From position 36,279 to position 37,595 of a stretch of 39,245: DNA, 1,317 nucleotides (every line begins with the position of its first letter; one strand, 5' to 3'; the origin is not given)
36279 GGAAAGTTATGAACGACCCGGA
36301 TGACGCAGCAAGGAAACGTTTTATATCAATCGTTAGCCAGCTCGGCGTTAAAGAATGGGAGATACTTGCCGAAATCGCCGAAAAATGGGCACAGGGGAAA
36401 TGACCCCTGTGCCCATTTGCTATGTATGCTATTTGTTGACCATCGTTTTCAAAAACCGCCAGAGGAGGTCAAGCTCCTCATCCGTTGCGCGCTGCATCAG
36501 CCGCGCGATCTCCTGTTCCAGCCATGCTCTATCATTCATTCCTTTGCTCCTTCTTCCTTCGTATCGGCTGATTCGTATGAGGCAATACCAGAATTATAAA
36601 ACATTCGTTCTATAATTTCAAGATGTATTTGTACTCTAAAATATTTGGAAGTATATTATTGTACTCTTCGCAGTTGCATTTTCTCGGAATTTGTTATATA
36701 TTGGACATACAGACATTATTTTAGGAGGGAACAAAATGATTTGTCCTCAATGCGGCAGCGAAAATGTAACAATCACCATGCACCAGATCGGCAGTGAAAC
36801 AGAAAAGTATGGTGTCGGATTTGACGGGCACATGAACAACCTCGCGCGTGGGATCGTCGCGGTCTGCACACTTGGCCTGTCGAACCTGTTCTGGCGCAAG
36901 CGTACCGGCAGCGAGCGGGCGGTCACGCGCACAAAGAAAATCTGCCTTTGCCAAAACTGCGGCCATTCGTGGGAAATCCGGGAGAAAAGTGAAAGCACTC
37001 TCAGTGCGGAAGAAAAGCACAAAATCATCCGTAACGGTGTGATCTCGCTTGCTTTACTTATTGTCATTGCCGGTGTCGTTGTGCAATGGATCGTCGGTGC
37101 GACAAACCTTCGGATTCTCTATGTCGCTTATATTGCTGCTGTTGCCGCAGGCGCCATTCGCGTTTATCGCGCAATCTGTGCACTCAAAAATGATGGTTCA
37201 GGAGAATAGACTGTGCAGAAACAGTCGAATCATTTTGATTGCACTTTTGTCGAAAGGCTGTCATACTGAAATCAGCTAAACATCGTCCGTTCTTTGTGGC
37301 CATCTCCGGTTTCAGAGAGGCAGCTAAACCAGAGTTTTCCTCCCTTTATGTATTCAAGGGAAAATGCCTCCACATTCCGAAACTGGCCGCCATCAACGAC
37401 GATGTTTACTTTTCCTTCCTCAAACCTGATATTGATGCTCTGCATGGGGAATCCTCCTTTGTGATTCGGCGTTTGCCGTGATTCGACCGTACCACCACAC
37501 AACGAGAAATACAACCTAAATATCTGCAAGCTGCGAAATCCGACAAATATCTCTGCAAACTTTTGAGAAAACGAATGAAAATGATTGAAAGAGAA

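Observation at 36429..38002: Four-gene accessory island in the repressor-integrase slot: two membrane proteins, each paired with a divergent micro-ORF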

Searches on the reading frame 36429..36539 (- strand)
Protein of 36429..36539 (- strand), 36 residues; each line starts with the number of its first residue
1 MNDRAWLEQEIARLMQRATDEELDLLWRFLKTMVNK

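Call 8: search_protein_families(library=pfam, proteins=[window:36429-36539:-], max_evalue=1)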
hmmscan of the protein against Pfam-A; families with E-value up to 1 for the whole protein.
window:36429-36539:- (36 aa): 0 families

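Call 9: search_protein_families(library=phrogs, proteins=[window:36429-36539:-], max_evalue=0.1)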
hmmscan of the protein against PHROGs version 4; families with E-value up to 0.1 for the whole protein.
window:36429-36539:- (36 aa): 2 families
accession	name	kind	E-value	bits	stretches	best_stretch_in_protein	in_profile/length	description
phrog_19132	-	unknown function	0.018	16.8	1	9-32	70-93/98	-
phrog_19748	-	unknown function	0.057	14.6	1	5-26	25-46/53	-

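Call 10: search_protein_families(library=padloc, proteins=[window:36429-36539:-], max_evalue=1)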
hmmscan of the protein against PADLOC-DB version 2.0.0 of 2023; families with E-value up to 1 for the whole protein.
window:36429-36539:- (36 aa): 0 families

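Call 97: search_protein_families(library=ncbifam, proteins=[window:36429-36539:-], max_evalue=0.01)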
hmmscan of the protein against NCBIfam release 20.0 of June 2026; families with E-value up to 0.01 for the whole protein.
window:36429-36539:- (36 aa): 0 families

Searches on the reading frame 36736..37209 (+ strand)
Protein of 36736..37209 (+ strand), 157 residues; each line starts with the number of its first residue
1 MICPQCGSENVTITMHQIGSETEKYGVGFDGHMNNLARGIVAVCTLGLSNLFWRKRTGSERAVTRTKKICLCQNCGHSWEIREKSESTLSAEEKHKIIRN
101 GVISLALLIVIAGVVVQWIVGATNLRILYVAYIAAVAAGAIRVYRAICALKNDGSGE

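Call 8: search_protein_families(library=pfam, proteins=[window:36736-37209:+], max_evalue=1)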
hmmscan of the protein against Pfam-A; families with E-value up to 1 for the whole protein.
window:36736-37209:+ (157 aa): 18 families
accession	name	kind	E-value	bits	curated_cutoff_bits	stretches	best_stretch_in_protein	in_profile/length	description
PF01096.23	Zn_ribbon_TFIIS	-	0.00055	20.1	21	1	2-20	2-20/39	Transcription factor S-II (TFIIS)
PF09723.15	Zn_ribbon_8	-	0.0093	16.4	34.4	0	3-12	29-38/41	Zinc ribbon domain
PF04606.18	Ogr_Delta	-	0.011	16.1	26.3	0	65-88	21-46/47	Ogr/Delta-like zinc finger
PF23451.1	Zn_ribbon_PaaD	-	0.017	15.2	27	1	3-20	17-33/53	PaaD zinc beta ribbon domain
PF00689.26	Cation_ATPase_C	-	0.018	15.3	27.3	1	41-141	61-166/175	Cation transporting ATPase, C-terminus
PF08271.17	Zn_Ribbon_TF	-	0.022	14.7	29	1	1-12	1-12/43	TFIIB zinc-binding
PF06455.17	NADH5_C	-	0.026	14.6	28.2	1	85-132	16-62/181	NADH dehydrogenase subunit 5 C-terminus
PF13248.11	Zn_ribbon_3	-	0.027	14.4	27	0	3-12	5-13/26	zinc-ribbon domain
PF01155.25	HypA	-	0.1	13.1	28.9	0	62-84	63-85/112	Hydrogenase/urease nickel incorporation, metallochaperone, hypA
PF24029.1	DUF7340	-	0.11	12.8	27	1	69-80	38-49/62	Domain of unknown function (DUF7340)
PF13005.12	zf-IS66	-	0.16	12.8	27.3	0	2-21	3-17/46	zinc-finger binding domain of transposase IS66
PF13240.11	Zn_Ribbon_1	-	0.17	12.2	25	0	3-10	2-9/23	zinc-ribbon domain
PF11781.13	Zn_ribbon_RRN7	-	0.34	11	27.1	0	1-12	5-16/32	Zinc-finger of RNA-polymerase I-specific TFIIB, Rrn7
PF24463.1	DUF7577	-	0.43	10.7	28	1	3-10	5-12/27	Domain of unknown function (DUF7577)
PF10601.15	zf-LITAF-like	-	0.45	11.1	23.8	1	1-22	6-27/70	LITAF-like zinc ribbon domain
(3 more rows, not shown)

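Call 9: search_protein_families(library=phrogs, proteins=[window:36736-37209:+], max_evalue=0.1)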
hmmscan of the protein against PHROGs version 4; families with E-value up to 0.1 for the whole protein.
window:36736-37209:+ (157 aa): 8 families
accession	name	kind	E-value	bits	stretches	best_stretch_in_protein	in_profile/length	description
phrog_2945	-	unknown function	0.0012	19.6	0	1-12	10-21/68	-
phrog_3221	-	unknown function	0.0077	17.1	0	66-77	10-21/57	-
phrog_1305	-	DNA, RNA and nucleotide metabolism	0.0077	16.7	1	2-90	18-70/226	DNA binding protein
phrog_5516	-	unknown function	0.014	16.5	0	54-83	16-45/90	-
phrog_23186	-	unknown function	0.045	14.8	0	70-82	50-62/67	-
phrog_29730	-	unknown function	0.053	14.7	1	89-144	6-61/93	-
phrog_10675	-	unknown function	0.059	14.6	0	69-93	31-50/98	-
phrog_2720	-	unknown function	0.081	13.6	0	84-140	58-114/134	-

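Call 10: search_protein_families(library=padloc, proteins=[window:36736-37209:+], max_evalue=1)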
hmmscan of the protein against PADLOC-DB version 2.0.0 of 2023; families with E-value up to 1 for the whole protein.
window:36736-37209:+ (157 aa): 0 families

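Call 46: search_protein_representatives(protein=window:36736-37206:+)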
Query: 157 residues. Proteins with E-value up to 0.001 (for the whole library): 106; up to 1e-10: 41; up to 1e-30: 2. The best 106 are listed.
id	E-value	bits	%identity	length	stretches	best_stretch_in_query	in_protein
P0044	1.5e-31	125.8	65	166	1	1-85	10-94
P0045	8.2e-31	123.5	66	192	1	1-82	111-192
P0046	4.9e-26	107.9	62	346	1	1-82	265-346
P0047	1.6e-23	99.8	55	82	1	1-82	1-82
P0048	8.1e-23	97.5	47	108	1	1-98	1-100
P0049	1.2e-22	97.0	55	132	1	5-82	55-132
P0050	3.6e-21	92.1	54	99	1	1-82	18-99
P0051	4.0e-21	92.0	53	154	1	1-81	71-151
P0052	3.6e-20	88.9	51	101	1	1-80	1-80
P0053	1.2e-19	87.2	57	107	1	1-72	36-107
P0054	1.4e-19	87.0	45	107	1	2-81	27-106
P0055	8.7e-19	84.4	48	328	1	2-82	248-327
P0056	1.2e-18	83.9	44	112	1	1-96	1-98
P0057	2.4e-18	83.0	51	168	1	3-81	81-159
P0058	2.8e-18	82.8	44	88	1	1-82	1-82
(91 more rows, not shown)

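Call 86: predict_structure(alignment_id=A3)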
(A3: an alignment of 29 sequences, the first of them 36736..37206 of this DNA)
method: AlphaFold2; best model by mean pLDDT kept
length: 157 residues; sequences in the alignment: 29
mean_pLDDT: 86.4   pTM: 0.49
mean pLDDT of the five models: 86.4, 86.0, 84.3, 83.3, 80.9
residues with pLDDT >= 90: 71; 70-90: 73; 50-70: 11; < 50: 2
segments of 3 or more residues with pLDDT < 50: none
pLDDT, mean of each block of 10 residues (from residue 1): 97 96 91 91 91 91 95 98 69 78 86 83 76 86 83 64
secondary structure, 60 per line:
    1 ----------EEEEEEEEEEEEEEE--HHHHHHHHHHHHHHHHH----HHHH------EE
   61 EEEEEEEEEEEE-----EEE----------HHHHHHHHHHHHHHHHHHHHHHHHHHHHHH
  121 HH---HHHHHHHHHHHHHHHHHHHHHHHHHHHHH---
elements in order: E11-25 H28-44 H49-52 E59-72 E78-80 H91-122 H126-154

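Call 89: fold_search(model_id=the predicted structure, library=pdb)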
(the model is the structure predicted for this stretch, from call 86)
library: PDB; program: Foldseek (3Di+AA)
matches with E <= 10: 107; with E <= 0.001: 0
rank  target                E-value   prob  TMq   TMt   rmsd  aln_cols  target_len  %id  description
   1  2ej8_B                8.5e-01  0.08  0.11  0.13  17.2        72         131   18  Crystal structure of APPL1 PTB domain at 1.8A (released 2008-03-18)
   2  7ui9_S                9.0e-01  0.90  0.21  0.19   6.2        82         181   12  Core Mediator-PICearly (Copy A) (released 2023-02-15)
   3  1tfi_MODEL_1_A        1.1e+00  0.85  0.22  0.61   8.0        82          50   13  A NOVEL ZN FINGER MOTIF IN THE BASAL TRANSCRIPTIONAL MACHINERY: THREE-DIMENSIONAL NMR STUDIES OF THE NUCLEIC-A (released 1993-10-31)
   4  4uv2_G                1.2e+00  0.41  0.25  0.18   8.7        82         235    8  Structure of the curli transport lipoprotein CsgG in a non-lipidated, pre-pore conformation (released 2014-09-24)
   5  4uv2_N                1.3e+00  0.35  0.25  0.18   8.8        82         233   11  Structure of the curli transport lipoprotein CsgG in a non-lipidated, pre-pore conformation (released 2014-09-24)
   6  5xon_U                1.4e+00  0.87  0.22  0.22   2.8        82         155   13  RNA Polymerase II elongation complex bound with Spt4/5 and TFIIS (released 2017-08-16)
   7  2ej8_A                1.4e+00  0.08  0.11  0.13  17.3        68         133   19  Crystal structure of APPL1 PTB domain at 1.8A (released 2008-03-18)
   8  4uv2_F                1.9e+00  0.30  0.25  0.18   8.7        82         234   11  Structure of the curli transport lipoprotein CsgG in a non-lipidated, pre-pore conformation (released 2014-09-24)
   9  4wj7_B                1.9e+00  0.06  0.11  0.13  18.0        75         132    7  CCM2 PTB domain in complex with KRIT1 NPxY/F3 (released 2014-12-24)
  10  5fj9_I                2.0e+00  0.44  0.20  0.32   6.0        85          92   16  Cryo-EM structure of yeast apo RNA polymerase III at 4.6 A (released 2015-11-25)
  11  4uv2_D                2.0e+00  0.28  0.25  0.18   8.6        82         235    8  Structure of the curli transport lipoprotein CsgG in a non-lipidated, pre-pore conformation (released 2014-09-24)
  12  4uv2_A                2.2e+00  0.20  0.24  0.17   9.0        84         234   12  Structure of the curli transport lipoprotein CsgG in a non-lipidated, pre-pore conformation (released 2014-09-24)
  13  4uv2_I                2.6e+00  0.23  0.25  0.18   8.7        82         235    8  Structure of the curli transport lipoprotein CsgG in a non-lipidated, pre-pore conformation (released 2014-09-24)
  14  9czh_E                2.8e+00  0.16  0.21  0.18   6.8        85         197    7  Ca2+ bound intermediate state of hSlo1 + beta2N-beta4 channel in detergent. (released 2025-03-05)
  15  6x1t_G                2.8e+00  0.08  0.15  0.11  16.4        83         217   11  Structure of pHis Fab (SC50-3) in complex with pHis mimetic peptide (released 2021-02-03)
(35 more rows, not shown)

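Call 90: fold_search(model_id=the predicted structure, library=viral)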
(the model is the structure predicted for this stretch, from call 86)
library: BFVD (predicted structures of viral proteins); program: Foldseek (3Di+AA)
matches with E <= 10: 191; with E <= 0.001: 0
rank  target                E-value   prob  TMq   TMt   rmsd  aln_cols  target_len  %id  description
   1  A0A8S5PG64            5.4e-03  0.99  0.21  0.37  14.9       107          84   15  Putative zinc binding domain [Siphoviridae sp. cthL03]
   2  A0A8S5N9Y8            7.9e-03  1.00  0.23  0.42   7.5        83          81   17  Transcription factor IIS-like protein [Siphoviridae sp. ctu3K14]
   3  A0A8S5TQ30            9.5e-03  0.98  0.19  0.38   7.6        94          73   18  InsA N-terminal domain [Myoviridae sp. ctCXW4]
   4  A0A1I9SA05            3.7e-02  0.97  0.23  0.35   9.6        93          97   17  Uncharacterized protein [Rhodococcus phage Weasels2]
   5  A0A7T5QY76            1.1e-01  0.38  0.18  0.23  18.2       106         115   11  (no name in the UniProt tables at hand)
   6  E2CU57                1.1e-01  0.15  0.14  0.11  15.5       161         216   16  ORF112R [Turbot reddish body iridovirus]
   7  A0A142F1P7            1.4e-01  0.99  0.21  0.50   7.1        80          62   18  Uncharacterized protein [Bacillus phage Mgbh1]
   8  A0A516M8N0            1.8e-01  0.77  0.19  0.44   8.9        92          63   17  (no name in the UniProt tables at hand)
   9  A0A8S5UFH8            3.5e-01  0.54  0.22  0.33  10.8       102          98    8  24-sterol C-methyltransferase [Myoviridae sp. ctcyQ27]
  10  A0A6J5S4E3            3.5e-01  0.16  0.15  0.07  15.6       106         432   12  RelA/SpoT [uncultured Caudovirales phage]
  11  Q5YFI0                4.2e-01  0.98  0.22  0.35   2.8        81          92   16  Transcription elongation factor TFIIS [Singapore grouper iridovirus]
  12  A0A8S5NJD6            4.2e-01  0.63  0.20  0.25   7.8        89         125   15  HTH-type transcriptional regulator [Siphoviridae sp. cttFh17]
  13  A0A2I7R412            4.2e-01  0.30  0.17  0.32  13.8        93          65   15  (no name in the UniProt tables at hand)
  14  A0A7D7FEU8            5.8e-01  0.72  0.22  0.48  13.1       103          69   12  (no name in the UniProt tables at hand)
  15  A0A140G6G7            5.8e-01  0.15  0.17  0.25  10.0        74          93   12  Uncharacterized protein [Arthrobacter phage KellEzio]
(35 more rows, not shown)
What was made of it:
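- Tried and rejected: ZnR-TM gave nothing at E <= 0.001 in PDB or BFVD (calls 89, 90).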

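Call 97: search_protein_families(library=ncbifam, proteins=[window:36736-37209:+], max_evalue=0.01)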
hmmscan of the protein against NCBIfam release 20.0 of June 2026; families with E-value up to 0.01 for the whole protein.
window:36736-37209:+ (157 aa): 1 family
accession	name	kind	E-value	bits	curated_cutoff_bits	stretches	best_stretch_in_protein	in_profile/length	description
NF003008.0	PRK03824.1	equivalog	0.00055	19.9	125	0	59-97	60-97/135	hydrogenase nickel incorporation protein HypA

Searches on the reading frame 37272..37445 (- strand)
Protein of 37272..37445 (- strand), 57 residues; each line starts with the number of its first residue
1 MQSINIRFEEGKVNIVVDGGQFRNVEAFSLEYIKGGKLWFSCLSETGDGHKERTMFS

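Call 8: search_protein_families(library=pfam, proteins=[window:37272-37445:-], max_evalue=1)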
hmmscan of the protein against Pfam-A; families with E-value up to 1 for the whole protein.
window:37272-37445:- (57 aa): 1 family
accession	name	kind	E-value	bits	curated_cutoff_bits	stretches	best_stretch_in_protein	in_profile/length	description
PF05325.16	DUF730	-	0.025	15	32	1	13-53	19-58/122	Protein of unknown function (DUF730)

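Call 9: search_protein_families(library=phrogs, proteins=[window:37272-37445:-], max_evalue=0.1)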
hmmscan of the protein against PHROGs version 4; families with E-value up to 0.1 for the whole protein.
window:37272-37445:- (57 aa): 0 families

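Call 10: search_protein_families(library=padloc, proteins=[window:37272-37445:-], max_evalue=1)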
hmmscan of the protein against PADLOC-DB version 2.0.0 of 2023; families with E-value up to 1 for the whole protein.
window:37272-37445:- (57 aa): 0 families

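Call 40: find_homologous_proteins(query=window:37275-37445:-, max_evalue=10)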
Query window:37275-37445:- (57 aa): 8 proteins with E <= 10 among 8 candidates.
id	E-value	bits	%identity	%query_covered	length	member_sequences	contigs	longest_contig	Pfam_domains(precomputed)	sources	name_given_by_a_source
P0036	2.4e-30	120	98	100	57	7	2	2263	-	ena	-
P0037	6.9e-30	119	96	100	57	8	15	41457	-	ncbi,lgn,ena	-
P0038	3.5e-29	116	98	100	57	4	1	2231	-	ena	-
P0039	3.8e-29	116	96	100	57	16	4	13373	-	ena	-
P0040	1.2e-28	115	96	100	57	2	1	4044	-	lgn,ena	-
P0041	5.7e-26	106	86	100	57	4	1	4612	-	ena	-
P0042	8.3e-26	106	86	100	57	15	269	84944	-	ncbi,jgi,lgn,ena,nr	jgi:hypothetical protein|nr:MAG TPA: hypothetical protein [Caudoviricetes sp.]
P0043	1.2e-11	61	97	60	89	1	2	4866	-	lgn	-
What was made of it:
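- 37272..37445 (-): m57: 57-aa soluble protein, orphan of this phage group, RBS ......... Only 8 clusters, 7 of them full-length at >=86% identity plus one partial match, in the protein database (call 40).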

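Call 41: find_encoding_contigs(protein=P0042, flank=4000, max_places=8)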
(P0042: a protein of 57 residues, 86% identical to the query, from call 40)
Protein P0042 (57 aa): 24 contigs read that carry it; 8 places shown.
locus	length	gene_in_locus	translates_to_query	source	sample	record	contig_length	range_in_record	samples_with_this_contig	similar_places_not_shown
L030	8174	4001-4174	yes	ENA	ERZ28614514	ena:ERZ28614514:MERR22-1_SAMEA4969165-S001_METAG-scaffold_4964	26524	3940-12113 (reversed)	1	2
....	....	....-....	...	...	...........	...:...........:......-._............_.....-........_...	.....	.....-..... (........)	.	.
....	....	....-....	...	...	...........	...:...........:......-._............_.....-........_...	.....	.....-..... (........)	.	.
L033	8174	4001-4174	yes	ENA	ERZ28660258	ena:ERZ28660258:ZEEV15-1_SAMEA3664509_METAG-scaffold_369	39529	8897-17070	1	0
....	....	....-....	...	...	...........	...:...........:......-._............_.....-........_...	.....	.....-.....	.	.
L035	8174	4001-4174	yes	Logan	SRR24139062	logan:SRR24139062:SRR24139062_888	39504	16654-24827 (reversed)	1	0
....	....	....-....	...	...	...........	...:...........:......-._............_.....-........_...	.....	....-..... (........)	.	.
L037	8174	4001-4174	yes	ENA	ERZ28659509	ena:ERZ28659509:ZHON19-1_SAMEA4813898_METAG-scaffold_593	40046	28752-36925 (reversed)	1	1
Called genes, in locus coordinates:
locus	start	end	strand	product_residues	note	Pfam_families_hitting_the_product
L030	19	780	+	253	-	-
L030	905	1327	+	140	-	-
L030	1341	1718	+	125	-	-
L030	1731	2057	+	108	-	-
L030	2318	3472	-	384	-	PF00589:Phage_integrase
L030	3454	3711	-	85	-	-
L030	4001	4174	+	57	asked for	-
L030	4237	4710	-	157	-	-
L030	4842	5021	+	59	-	-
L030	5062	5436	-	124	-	PF12844:HTH_19, PF01381:HTH_3 (weak)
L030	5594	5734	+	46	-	-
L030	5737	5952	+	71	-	-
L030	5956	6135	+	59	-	-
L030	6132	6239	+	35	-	-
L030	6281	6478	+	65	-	-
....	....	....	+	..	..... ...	-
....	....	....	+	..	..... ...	-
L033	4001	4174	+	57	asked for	-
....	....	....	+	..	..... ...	-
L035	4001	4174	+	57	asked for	-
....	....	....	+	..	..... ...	-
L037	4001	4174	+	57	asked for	-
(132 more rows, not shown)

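Call 97: search_protein_families(library=ncbifam, proteins=[window:37272-37445:-], max_evalue=0.01)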
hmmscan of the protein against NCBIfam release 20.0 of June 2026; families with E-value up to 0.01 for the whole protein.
window:37272-37445:- (57 aa): 0 families
